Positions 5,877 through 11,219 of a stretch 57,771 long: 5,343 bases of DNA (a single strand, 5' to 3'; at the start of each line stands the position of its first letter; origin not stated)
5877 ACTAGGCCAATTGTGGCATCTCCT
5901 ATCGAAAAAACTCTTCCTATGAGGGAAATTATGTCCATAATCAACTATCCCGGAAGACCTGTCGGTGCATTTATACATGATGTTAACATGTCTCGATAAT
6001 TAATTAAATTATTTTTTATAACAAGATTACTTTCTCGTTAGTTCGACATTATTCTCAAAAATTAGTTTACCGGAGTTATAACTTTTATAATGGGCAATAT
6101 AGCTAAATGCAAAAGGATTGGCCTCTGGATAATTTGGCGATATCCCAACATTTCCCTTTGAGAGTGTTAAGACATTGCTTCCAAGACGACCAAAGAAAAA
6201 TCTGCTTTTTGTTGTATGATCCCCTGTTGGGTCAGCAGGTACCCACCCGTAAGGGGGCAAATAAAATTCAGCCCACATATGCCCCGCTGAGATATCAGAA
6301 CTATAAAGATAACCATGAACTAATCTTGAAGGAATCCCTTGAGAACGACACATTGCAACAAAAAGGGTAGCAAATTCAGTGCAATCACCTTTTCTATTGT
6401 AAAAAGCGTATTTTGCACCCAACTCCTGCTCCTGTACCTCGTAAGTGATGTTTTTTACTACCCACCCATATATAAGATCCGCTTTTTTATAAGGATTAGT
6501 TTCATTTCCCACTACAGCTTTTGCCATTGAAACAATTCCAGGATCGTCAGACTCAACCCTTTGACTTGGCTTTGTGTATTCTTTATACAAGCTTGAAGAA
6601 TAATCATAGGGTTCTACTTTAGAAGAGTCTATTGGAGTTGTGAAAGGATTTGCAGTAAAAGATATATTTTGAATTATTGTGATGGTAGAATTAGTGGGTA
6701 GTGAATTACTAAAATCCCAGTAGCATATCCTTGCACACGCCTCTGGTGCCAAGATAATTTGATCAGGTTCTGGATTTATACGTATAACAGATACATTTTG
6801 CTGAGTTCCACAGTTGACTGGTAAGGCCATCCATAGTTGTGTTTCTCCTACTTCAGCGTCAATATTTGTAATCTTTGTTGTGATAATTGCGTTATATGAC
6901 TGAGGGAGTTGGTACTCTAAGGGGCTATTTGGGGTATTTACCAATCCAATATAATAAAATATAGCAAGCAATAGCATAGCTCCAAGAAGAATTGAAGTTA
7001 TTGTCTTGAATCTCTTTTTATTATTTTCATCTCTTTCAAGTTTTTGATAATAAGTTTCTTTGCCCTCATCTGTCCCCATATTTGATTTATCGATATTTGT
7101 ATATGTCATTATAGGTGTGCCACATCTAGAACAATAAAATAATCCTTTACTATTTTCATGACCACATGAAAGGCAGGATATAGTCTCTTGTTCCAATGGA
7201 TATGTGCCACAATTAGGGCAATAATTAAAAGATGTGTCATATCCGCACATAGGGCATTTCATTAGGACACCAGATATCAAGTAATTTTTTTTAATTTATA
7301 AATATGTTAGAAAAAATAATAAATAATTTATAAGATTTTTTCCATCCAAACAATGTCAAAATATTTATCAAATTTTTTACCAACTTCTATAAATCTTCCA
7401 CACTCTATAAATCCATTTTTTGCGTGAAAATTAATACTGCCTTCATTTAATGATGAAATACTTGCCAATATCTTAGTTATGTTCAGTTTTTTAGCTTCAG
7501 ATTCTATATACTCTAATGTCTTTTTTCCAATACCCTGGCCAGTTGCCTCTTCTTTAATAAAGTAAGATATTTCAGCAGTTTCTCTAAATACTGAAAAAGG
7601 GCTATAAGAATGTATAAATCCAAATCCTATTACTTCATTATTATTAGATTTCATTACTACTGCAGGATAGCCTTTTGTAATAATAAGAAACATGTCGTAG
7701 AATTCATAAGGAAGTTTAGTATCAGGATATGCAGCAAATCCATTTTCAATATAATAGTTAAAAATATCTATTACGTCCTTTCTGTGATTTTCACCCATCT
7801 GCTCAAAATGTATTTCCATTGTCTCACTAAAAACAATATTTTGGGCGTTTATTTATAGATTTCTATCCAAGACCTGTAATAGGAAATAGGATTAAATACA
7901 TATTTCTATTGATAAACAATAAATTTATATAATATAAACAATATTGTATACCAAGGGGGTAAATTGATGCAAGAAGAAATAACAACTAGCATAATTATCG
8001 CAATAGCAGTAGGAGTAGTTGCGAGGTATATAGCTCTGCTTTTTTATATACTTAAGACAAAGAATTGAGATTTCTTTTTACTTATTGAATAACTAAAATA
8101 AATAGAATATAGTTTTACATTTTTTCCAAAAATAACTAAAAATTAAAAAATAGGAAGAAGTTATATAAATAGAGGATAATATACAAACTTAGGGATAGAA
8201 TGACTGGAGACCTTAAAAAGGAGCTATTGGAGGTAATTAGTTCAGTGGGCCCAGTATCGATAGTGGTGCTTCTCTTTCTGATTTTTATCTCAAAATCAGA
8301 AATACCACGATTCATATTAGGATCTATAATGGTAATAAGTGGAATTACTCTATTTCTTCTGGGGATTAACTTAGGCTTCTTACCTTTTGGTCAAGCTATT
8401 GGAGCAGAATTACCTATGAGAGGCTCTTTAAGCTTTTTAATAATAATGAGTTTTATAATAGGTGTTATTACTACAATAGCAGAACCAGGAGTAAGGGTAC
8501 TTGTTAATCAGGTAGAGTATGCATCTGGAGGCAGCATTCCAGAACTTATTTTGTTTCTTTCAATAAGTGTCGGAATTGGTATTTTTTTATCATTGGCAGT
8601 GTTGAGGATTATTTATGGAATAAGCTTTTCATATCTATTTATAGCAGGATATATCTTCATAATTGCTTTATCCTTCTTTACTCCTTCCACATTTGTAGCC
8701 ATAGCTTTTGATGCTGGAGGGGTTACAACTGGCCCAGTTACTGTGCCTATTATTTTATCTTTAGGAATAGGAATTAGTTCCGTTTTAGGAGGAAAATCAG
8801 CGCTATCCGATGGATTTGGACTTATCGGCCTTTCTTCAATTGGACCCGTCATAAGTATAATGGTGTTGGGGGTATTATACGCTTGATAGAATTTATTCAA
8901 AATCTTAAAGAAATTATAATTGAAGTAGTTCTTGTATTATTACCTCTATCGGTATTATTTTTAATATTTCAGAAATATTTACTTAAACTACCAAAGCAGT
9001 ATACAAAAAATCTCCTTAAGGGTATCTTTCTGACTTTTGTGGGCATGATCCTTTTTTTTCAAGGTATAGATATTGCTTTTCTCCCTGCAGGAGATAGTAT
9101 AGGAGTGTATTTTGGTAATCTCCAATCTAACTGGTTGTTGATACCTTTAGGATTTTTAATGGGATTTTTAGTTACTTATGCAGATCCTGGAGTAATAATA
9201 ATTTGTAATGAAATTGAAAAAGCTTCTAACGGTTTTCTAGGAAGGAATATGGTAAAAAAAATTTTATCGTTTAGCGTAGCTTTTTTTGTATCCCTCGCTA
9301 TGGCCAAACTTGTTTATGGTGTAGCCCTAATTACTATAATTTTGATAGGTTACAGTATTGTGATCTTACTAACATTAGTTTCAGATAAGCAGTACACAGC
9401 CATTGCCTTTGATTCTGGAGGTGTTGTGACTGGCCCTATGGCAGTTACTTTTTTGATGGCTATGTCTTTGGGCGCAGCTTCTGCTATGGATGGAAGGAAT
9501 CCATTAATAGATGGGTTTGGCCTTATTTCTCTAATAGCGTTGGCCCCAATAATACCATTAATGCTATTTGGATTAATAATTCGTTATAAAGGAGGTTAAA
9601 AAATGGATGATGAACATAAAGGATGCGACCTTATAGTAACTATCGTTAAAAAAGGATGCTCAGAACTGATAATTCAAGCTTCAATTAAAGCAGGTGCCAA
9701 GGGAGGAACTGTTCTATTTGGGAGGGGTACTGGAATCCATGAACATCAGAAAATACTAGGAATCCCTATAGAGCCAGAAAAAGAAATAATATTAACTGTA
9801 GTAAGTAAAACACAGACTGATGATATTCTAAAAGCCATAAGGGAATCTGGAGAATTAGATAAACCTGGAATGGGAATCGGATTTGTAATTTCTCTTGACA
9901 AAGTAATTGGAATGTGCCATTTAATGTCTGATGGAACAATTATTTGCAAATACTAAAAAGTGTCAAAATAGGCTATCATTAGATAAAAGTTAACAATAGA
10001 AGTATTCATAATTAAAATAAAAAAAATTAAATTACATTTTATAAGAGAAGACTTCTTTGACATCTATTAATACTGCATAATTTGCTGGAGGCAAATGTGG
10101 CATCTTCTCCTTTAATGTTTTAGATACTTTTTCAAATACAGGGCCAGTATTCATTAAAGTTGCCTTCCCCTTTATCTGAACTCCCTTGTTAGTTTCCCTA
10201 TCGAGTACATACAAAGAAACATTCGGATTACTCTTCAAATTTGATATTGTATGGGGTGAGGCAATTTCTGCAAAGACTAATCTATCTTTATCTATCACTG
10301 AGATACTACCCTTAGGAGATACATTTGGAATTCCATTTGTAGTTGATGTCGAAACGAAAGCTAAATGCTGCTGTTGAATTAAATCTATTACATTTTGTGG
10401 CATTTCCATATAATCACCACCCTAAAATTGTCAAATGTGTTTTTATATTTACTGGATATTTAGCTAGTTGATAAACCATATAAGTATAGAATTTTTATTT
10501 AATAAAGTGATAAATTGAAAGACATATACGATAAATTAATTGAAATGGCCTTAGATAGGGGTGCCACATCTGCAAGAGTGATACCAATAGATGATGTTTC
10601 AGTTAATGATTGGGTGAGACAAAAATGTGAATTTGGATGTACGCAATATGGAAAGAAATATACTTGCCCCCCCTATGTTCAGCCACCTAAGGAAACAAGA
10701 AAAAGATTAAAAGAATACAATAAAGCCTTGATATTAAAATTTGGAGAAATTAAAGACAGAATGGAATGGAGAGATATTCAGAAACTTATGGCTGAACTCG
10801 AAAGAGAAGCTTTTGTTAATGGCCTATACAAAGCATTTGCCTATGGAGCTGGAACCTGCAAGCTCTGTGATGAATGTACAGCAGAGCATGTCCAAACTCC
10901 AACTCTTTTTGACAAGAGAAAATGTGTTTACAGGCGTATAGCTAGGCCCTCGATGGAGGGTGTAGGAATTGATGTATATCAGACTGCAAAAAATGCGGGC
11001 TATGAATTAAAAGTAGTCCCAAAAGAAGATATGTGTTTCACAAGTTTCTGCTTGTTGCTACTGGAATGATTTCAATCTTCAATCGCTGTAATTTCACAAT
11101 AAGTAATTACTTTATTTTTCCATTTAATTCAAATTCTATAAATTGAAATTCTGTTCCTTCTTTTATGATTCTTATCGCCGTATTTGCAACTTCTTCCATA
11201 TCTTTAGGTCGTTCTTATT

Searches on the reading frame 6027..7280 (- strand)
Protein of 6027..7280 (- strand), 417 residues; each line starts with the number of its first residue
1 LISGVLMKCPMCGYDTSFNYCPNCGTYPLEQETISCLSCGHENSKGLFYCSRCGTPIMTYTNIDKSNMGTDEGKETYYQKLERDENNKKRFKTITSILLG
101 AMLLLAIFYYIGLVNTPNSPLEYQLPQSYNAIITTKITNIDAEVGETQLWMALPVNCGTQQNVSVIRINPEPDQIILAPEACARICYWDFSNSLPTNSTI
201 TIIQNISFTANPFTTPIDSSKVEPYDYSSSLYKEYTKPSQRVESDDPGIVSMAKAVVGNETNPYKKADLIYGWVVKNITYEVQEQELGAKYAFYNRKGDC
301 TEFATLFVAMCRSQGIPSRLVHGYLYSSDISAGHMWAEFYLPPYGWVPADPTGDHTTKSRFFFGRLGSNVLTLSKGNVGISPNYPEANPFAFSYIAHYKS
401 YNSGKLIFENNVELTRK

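Call 47: search_protein_families(library=pfam, proteins=[window:6027-7280:-], max_evalue=0.0001)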
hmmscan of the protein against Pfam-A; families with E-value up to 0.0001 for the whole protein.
window:6027-7280:- (417 aa): 2 families
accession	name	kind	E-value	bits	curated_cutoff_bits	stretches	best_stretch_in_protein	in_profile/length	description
PF01841.26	Transglut_core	-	3.3e-31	108.2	23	1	252-351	3-108/108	Transglutaminase-like superfamily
PF13248.11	Zn_ribbon_3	-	5e-06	26.2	27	1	18-42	2-25/26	zinc-ribbon domain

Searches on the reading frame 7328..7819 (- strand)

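Call 47: search_protein_families(library=pfam, proteins=[window:7328-7819:-], max_evalue=0.0001)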
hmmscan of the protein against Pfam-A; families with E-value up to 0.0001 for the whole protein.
window:7328-7819:- (163 aa): 4 families
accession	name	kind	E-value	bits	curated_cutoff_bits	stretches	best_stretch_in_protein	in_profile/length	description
PF00583.31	Acetyltransf_1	-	2.4e-13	50.8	20.7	1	20-137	5-116/116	Acetyltransferase (GNAT) family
PF13420.13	Acetyltransf_4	-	2.1e-10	41.3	24.3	1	78-158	73-155/155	Acetyltransferase (GNAT) domain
PF13302.13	Acetyltransf_3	-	1.4e-08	36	25.4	1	49-137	52-137/138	Acetyltransferase (GNAT) domain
PF13508.13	Acetyltransf_7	-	5.1e-07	30.4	27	1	55-138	7-83/84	Acetyltransferase (GNAT) domain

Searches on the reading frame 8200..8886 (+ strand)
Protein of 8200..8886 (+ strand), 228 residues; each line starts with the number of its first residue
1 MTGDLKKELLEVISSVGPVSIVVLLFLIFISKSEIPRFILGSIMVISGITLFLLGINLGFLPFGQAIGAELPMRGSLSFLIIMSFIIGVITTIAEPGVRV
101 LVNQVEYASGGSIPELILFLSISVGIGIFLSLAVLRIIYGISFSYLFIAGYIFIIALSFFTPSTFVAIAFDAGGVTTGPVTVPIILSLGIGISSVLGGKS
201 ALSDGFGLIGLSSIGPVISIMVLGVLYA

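Call 47: search_protein_families(library=pfam, proteins=[window:8200-8886:+], max_evalue=0.0001)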
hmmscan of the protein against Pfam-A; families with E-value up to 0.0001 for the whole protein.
window:8200-8886:+ (228 aa): 1 family
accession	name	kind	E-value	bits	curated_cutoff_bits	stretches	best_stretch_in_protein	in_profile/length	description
PF07556.16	DUF1538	-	1.5e-67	227.4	22.6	1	21-226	6-211/211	Protein of unknown function (DUF1538)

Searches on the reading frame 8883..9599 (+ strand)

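Call 47: search_protein_families(library=pfam, proteins=[window:8883-9599:+], max_evalue=0.0001)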
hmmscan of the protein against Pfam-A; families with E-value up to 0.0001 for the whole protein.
window:8883-9599:+ (238 aa): 1 family
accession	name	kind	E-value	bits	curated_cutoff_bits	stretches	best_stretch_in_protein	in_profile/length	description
PF07556.16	DUF1538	-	7.3e-62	208.8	22.6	1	24-232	3-211/211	Protein of unknown function (DUF1538)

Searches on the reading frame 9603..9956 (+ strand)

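Call 47: search_protein_families(library=pfam, proteins=[window:9603-9956:+], max_evalue=0.0001)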
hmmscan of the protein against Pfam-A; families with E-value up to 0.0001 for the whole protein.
window:9603-9956:+ (117 aa): 1 family
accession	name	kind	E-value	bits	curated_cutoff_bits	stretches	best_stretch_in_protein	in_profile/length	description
PF00543.27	P-II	-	1.9e-06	28.6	25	1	10-102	3-96/102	Nitrogen regulatory protein P-II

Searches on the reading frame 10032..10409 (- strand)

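Call 47: search_protein_families(library=pfam, proteins=[window:10032-10409:-], max_evalue=0.0001)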
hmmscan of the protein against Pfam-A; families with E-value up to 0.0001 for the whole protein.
window:10032-10409:- (125 aa): 2 families
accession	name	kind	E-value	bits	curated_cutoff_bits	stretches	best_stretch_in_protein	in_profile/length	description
PF01243.27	PNPOx_N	-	2.6e-18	67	28.1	1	4-103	2-93/120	Pyridoxamine 5'-phosphate oxidase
PF16242.11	Pyrid_ox_like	-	8.7e-05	22.5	28.8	1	5-87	4-86/149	Pyridoxamine 5'-phosphate oxidase like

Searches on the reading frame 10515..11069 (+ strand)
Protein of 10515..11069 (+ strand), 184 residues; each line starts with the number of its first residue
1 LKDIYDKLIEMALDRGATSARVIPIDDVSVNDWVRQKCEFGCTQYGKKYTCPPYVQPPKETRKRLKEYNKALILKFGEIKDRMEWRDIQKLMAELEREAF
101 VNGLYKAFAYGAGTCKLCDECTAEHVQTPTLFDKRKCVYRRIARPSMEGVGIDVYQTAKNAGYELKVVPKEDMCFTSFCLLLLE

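Call 48: search_protein_families(library=pfam, proteins=[window:10515-11069:+], max_evalue=0.0001)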
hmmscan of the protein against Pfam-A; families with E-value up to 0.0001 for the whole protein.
window:10515-11069:+ (184 aa): 1 family
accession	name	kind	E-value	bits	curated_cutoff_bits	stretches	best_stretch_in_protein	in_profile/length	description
PF10050.14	DUF2284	-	6.7e-45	153.2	25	1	22-180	2-160/161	Predicted metal-binding protein (DUF2284)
